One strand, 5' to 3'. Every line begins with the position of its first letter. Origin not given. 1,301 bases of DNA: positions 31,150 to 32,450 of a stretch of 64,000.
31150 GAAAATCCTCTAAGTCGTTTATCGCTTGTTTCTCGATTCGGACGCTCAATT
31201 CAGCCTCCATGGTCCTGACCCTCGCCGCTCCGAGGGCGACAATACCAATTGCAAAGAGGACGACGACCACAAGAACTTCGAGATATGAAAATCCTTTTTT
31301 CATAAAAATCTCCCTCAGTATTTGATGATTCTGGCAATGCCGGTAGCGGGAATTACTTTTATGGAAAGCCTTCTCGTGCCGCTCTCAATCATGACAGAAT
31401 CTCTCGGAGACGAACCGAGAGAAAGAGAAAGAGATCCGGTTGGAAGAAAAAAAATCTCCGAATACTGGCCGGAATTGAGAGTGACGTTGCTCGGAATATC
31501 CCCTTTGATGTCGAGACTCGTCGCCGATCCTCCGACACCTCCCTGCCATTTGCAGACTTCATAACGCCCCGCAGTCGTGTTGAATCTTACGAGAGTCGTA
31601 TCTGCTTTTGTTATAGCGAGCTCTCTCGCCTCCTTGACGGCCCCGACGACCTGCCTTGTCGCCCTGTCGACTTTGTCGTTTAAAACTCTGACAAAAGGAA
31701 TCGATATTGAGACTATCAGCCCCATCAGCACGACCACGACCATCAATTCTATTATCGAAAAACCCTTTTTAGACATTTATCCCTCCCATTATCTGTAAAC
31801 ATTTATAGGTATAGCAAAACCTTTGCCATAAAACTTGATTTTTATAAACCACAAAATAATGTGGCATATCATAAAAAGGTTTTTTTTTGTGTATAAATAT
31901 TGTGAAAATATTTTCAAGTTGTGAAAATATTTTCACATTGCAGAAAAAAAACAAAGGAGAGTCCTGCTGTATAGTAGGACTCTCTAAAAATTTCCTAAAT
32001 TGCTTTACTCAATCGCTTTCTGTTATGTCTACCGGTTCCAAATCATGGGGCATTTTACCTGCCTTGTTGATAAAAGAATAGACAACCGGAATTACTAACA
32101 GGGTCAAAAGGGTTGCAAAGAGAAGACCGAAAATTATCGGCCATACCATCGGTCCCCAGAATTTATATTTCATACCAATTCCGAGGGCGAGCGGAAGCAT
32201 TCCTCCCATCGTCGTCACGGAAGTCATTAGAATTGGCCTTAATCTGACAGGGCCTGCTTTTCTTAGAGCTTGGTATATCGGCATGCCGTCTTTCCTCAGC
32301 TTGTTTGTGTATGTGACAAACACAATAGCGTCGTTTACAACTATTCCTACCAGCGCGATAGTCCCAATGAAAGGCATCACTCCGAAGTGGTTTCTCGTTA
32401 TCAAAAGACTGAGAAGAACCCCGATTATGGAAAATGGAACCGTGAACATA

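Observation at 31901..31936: Two tandem copies of a 14-bp perfect palindrome in the pilin-operon promoter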

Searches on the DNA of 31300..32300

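Call 70: search_rna_families(source=window, start=31300, end=32300, threshold=evalue, max_evalue=1)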
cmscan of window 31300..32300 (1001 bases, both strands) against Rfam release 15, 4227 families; matches with E-value up to 1: 5.
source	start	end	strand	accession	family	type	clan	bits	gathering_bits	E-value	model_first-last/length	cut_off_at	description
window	31880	31990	+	RF02618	SSRC34_2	Gene; sRNA;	-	22.1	48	0.58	1-125/125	no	Streptococcus sRNA 34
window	31900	31992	-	RF03155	TD-1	Cis-reg;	CL00124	21.1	64.5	0.76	1-120/120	no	TD-1 RNA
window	31903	31984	-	RF01820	RsaE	Gene; sRNA;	-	21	79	0.76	1-112/112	no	RNA Staph. aureus E (RoxS)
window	31900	31936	-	RF04127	MIR8007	Gene; miRNA;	-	18.7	195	0.66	1-226/226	no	MIR8007 microRNA precursor family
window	31840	31989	+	RF02637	EF0408_EF0409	Gene; sRNA;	-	13.6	440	0.63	1-412/412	no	Enterococcus sRNA EF0408_EF0409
